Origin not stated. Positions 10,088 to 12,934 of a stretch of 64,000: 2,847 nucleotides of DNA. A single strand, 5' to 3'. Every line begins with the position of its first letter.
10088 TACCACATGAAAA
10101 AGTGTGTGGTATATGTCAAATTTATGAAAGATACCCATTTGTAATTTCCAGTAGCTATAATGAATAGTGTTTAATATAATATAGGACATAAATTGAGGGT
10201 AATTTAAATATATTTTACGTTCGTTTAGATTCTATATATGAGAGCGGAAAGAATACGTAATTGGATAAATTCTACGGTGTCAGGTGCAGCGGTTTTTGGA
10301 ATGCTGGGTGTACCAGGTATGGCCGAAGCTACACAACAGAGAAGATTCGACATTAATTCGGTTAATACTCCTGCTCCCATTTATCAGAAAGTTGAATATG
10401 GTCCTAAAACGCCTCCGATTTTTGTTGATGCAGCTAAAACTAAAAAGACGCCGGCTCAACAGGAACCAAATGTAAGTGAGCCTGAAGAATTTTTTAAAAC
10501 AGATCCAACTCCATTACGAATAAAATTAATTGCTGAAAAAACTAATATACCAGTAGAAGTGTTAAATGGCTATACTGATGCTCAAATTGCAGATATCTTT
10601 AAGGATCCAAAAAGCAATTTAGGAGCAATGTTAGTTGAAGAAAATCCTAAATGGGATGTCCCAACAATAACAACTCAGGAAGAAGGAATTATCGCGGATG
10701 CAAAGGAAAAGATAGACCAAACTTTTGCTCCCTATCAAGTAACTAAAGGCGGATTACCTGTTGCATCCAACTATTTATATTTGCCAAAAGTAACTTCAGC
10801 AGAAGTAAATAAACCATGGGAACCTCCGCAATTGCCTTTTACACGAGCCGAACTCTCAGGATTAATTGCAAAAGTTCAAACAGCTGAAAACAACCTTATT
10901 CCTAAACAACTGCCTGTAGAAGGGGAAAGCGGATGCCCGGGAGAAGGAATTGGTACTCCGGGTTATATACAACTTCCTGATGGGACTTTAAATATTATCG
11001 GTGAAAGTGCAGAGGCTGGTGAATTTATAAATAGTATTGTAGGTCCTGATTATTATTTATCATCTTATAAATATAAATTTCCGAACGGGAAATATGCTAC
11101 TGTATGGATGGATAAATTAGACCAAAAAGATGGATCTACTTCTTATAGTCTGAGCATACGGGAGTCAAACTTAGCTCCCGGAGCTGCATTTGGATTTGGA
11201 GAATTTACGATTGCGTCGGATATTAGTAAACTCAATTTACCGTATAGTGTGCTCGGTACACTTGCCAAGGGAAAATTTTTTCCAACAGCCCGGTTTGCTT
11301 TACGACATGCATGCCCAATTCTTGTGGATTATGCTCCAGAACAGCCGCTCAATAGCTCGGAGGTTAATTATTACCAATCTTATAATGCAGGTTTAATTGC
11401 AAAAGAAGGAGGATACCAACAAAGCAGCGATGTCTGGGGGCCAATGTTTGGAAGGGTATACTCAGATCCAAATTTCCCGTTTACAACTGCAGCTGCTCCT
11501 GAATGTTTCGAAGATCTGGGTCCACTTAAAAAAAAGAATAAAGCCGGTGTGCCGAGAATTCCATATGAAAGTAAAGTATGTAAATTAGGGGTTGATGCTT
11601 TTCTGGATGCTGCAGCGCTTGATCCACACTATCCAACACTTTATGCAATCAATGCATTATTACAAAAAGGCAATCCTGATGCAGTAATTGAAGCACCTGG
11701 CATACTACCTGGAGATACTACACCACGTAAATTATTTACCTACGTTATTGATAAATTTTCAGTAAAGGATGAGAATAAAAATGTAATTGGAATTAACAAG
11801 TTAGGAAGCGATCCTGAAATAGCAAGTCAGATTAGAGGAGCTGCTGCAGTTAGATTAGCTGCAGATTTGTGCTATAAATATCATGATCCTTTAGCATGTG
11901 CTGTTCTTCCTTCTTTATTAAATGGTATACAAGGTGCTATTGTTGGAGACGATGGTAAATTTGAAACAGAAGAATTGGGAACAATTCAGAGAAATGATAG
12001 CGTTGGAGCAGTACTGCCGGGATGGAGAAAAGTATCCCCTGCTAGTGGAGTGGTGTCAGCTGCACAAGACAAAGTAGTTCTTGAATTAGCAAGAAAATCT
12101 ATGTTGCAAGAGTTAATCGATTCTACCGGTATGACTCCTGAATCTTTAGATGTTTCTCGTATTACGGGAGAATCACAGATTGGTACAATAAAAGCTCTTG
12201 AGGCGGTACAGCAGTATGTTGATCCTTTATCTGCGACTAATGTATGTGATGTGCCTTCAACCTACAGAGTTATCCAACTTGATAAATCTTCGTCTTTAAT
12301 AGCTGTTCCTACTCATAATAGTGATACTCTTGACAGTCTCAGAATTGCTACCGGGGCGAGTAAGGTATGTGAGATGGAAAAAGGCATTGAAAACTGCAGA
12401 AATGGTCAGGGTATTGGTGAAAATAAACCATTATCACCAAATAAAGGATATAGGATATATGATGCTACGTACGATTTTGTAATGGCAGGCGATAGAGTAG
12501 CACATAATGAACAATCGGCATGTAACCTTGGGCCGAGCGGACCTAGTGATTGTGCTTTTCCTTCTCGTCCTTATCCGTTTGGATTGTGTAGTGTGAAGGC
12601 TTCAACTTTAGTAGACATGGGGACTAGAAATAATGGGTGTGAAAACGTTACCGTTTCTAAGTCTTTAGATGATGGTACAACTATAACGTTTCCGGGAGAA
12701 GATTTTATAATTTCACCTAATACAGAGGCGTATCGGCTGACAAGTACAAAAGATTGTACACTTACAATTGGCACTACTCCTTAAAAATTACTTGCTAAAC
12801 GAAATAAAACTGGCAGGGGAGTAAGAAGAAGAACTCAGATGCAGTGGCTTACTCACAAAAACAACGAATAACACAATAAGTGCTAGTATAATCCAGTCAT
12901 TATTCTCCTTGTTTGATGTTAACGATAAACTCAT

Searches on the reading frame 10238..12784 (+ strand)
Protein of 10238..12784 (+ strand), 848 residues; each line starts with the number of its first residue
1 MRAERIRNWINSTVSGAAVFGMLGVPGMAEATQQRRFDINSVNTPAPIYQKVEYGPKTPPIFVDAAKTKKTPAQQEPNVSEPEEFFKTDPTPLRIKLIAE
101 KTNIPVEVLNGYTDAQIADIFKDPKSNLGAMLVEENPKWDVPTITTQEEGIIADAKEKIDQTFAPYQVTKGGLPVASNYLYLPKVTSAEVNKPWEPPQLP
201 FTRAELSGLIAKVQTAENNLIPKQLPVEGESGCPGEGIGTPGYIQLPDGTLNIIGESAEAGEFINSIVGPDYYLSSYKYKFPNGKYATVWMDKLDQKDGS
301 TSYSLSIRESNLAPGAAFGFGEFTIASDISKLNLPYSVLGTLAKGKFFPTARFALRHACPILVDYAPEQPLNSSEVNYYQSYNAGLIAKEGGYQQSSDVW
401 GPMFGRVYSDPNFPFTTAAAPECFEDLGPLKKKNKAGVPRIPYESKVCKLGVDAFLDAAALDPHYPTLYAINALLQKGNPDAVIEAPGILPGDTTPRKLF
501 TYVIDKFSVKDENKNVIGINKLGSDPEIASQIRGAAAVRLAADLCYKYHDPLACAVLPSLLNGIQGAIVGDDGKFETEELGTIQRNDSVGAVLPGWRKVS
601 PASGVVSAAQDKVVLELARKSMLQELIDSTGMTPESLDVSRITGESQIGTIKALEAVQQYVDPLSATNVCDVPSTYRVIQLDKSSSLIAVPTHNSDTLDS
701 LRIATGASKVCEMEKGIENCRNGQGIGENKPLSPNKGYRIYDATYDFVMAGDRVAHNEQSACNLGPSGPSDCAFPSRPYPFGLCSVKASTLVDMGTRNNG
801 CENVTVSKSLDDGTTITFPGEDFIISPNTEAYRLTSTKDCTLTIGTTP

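Call 6: search_protein_families(library=pfam, proteins=[window:10238-12784:+], max_evalue=0.001)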
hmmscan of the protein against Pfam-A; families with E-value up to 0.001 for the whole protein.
window:10238-12784:+ (848 aa): 0 families

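Call 35: search_protein_families(library=pfam, proteins=[window:10238-12784:+], max_evalue=1)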
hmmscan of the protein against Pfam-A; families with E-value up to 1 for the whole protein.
window:10238-12784:+ (848 aa): 0 families

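Call 42: search_protein_families(library=phrogs, proteins=[window:10238-12784:+], max_evalue=0.01)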
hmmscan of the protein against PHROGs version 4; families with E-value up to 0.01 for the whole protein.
window:10238-12784:+ (848 aa): 0 families
